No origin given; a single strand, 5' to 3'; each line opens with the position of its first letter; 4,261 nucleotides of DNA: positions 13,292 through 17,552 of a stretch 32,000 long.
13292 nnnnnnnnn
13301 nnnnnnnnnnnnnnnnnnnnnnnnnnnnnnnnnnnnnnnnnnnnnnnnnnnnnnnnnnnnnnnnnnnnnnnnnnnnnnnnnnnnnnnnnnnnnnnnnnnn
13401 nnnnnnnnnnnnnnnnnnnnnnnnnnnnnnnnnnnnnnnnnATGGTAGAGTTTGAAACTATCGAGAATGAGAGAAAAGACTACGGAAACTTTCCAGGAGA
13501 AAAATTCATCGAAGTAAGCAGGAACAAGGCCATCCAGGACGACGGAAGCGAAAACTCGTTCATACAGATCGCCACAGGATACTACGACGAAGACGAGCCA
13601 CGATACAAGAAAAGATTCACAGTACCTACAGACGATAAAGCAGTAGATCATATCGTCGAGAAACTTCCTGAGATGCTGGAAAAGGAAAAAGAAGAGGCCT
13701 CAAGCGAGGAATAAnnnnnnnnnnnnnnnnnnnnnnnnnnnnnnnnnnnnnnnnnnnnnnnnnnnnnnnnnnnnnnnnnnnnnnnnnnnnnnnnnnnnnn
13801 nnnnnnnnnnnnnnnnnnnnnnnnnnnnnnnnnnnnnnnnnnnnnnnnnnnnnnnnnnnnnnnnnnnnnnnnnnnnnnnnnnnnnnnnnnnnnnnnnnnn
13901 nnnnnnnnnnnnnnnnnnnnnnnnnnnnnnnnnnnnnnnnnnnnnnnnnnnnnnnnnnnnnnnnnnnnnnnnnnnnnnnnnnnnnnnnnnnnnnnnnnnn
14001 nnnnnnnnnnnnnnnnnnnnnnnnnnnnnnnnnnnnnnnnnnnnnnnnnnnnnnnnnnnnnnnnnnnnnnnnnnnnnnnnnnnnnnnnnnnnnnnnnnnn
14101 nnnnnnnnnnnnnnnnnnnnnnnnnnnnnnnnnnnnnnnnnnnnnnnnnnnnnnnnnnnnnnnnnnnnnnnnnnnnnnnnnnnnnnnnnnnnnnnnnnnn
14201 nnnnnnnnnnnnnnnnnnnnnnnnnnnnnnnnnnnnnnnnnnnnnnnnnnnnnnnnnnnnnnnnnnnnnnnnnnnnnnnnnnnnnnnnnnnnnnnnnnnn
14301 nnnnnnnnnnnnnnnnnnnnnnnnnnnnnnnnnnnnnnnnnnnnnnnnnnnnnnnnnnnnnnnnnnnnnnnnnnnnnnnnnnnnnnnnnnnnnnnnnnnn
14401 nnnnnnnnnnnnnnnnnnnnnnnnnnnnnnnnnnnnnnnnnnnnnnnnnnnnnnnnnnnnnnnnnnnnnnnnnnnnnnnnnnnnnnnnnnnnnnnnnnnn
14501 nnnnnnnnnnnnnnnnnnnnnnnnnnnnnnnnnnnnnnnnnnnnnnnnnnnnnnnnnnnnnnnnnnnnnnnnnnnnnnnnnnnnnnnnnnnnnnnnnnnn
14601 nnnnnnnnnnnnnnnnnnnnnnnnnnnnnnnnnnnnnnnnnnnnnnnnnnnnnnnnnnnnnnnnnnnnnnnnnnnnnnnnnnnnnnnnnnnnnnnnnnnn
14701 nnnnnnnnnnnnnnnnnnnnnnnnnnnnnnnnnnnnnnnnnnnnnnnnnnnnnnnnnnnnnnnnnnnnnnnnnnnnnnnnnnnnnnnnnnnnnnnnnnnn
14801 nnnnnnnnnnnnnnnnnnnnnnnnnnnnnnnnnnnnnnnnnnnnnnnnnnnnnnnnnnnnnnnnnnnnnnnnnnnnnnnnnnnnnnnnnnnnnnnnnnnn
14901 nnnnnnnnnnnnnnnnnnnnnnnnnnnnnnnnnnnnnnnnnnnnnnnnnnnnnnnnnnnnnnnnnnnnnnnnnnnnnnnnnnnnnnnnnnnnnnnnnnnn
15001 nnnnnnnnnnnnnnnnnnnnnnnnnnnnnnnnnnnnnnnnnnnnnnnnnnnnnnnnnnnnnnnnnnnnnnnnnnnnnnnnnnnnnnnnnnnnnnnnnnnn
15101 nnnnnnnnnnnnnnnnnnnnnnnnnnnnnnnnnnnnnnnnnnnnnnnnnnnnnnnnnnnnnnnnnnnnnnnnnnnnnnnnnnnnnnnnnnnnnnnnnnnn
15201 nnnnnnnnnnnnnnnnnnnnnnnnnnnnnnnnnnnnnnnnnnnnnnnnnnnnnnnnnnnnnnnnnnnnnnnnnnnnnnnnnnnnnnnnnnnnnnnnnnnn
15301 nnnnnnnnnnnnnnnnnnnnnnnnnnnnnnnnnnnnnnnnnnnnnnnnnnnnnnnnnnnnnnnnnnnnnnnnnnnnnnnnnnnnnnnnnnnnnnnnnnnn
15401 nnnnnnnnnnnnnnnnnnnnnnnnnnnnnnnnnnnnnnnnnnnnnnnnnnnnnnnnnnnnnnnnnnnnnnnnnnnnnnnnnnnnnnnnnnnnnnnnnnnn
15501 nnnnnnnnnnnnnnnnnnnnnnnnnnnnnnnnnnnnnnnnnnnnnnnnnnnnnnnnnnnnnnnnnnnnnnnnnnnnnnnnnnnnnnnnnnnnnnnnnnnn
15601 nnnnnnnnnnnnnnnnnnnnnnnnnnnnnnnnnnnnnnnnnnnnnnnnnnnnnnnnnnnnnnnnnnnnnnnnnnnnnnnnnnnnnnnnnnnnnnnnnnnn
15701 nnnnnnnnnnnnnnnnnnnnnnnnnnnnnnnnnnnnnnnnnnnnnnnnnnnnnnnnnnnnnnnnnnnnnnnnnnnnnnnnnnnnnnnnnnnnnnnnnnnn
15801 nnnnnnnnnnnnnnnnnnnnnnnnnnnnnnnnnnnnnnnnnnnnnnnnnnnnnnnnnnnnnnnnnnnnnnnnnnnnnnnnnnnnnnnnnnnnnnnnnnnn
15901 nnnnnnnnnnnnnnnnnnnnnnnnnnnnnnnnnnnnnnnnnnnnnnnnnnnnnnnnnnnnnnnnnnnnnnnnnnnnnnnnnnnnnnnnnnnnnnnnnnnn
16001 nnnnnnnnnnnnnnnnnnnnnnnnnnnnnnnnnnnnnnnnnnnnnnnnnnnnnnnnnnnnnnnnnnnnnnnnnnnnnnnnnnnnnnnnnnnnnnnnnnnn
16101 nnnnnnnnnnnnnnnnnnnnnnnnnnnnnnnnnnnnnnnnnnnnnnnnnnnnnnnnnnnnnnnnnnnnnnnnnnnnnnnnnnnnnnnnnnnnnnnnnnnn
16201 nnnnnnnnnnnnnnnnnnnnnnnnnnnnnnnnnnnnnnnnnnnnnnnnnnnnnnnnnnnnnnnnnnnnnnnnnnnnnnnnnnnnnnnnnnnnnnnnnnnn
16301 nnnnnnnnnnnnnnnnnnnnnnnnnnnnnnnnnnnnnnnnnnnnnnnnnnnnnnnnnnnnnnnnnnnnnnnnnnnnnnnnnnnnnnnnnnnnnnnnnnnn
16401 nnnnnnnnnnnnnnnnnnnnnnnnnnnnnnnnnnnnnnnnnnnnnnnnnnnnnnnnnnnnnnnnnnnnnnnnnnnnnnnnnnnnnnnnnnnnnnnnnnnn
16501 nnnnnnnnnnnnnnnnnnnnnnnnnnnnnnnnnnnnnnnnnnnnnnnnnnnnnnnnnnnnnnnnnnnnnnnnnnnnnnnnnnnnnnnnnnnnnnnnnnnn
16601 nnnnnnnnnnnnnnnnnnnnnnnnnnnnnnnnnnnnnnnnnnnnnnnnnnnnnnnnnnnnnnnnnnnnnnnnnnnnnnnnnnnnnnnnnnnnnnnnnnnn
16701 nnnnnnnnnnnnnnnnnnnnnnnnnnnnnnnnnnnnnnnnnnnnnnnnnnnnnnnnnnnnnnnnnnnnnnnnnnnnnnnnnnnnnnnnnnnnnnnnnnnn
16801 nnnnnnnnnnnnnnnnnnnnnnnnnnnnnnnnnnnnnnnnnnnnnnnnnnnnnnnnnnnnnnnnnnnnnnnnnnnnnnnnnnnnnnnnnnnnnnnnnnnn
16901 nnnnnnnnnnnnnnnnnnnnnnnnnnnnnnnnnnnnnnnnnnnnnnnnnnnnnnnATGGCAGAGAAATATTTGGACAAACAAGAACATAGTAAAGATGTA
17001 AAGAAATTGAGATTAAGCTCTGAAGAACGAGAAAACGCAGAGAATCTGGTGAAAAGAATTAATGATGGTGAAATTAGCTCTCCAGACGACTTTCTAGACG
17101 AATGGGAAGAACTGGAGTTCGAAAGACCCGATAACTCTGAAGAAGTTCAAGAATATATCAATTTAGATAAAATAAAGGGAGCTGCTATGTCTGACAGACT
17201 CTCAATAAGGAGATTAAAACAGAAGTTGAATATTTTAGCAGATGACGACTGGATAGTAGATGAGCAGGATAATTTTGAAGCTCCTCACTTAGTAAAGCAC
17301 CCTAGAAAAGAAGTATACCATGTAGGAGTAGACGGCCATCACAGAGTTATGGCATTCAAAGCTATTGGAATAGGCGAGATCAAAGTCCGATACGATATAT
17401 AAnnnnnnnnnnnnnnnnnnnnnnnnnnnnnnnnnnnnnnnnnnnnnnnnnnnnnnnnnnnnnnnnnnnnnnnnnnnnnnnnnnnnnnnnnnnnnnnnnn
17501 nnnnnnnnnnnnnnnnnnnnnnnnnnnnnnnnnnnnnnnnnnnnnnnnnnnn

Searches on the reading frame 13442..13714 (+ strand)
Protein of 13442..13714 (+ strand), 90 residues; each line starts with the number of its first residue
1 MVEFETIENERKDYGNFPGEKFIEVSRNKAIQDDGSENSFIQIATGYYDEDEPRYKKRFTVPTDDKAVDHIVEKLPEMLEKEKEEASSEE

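Call 3: search_protein_families(library=pfam, proteins=[window:13442-13714:+], max_evalue=0.1)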
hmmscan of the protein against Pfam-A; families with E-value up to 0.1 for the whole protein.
window:13442-13714:+ (90 aa): 0 families

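Call 4: search_protein_families(library=ncbifam, proteins=[window:13442-13714:+], max_evalue=0.1)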
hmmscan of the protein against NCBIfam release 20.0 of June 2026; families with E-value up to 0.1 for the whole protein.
window:13442-13714:+ (90 aa): 0 families

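Call 5: search_protein_families(library=padloc, proteins=[window:13442-13714:+], max_evalue=0.1)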
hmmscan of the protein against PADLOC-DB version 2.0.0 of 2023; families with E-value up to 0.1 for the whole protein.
window:13442-13714:+ (90 aa): 0 families

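Call 59: search_solved_structures(query=window:13442-13714:+, max_evalue=1)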
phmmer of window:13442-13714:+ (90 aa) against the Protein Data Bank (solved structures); distinct sequences matched with E-value up to 1: 2.
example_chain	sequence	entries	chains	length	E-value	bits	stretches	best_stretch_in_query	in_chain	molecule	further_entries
2ii7_A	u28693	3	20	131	0.12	15.9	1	12-63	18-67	Anabaena sensory rhodopsin transducer protein | Sensory rhodopsin transducer protein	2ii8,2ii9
2iia_A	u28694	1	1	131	0.13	15.9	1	12-63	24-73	Sensory rhodopsin transducer protein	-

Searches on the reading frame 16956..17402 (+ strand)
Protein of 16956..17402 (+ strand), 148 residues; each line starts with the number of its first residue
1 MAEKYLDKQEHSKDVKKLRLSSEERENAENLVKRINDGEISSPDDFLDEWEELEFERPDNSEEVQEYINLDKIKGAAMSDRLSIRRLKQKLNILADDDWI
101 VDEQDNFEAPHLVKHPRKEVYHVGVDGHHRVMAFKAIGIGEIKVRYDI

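Call 3: search_protein_families(library=pfam, proteins=[window:16956-17402:+], max_evalue=0.1)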
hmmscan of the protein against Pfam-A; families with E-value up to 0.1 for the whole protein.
window:16956-17402:+ (148 aa): 0 families

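Call 4: search_protein_families(library=ncbifam, proteins=[window:16956-17402:+], max_evalue=0.1)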
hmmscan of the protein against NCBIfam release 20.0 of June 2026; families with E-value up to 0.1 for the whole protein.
window:16956-17402:+ (148 aa): 0 families

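Call 5: search_protein_families(library=padloc, proteins=[window:16956-17402:+], max_evalue=0.1)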
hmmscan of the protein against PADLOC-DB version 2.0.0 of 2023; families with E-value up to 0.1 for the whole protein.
window:16956-17402:+ (148 aa): 0 families

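Call 58: search_solved_structures(query=window:16956-17402:+, max_evalue=1)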
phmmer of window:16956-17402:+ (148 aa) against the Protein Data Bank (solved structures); distinct sequences matched with E-value up to 1: 13.
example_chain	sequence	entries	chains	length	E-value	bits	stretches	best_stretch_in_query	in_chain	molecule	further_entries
3k4x_A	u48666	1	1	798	0.00051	23.6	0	52-87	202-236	Proliferating cell nuclear antigen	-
6ojq_K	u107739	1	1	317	0.19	15.2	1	3-55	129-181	Kinesin-1 heavy chain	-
5lt1_A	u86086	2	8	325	0.2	15.2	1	3-55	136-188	Kinesin-like protein | Kinesin-1 heavy chain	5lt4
5lt3_A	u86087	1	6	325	0.2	15.2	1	3-55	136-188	Kinesin-1 heavy chain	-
4lnu_K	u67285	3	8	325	0.2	15.2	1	3-55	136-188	Kinesin-1 heavy chain | Kinesin-like protein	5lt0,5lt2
9l6k_A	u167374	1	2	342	0.21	15.1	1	3-55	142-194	Kinesin-1 heavy chain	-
9l78_A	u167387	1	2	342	0.21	15.1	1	3-55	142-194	Kinesin-1 heavy chain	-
4hna_K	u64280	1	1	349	0.22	15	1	3-55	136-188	Kinesin-1 heavy chain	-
9l7e_A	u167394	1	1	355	0.22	15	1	3-55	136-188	Kinesin-1 heavy chain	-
3j8x_K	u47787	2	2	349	0.22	15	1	3-55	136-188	Kinesin-1 heavy chain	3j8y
9t17_C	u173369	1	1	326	0.39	14.2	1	3-55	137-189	Kinesin heavy chain isoform 5A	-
4uxt_C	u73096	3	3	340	0.42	14.1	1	3-55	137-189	KINESIN HEAVY CHAIN ISOFORM 5A | KINESIN-1 MOTOR DOMAIN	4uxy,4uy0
2y5w_A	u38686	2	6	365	0.69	13.4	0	3-55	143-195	KINESIN HEAVY CHAIN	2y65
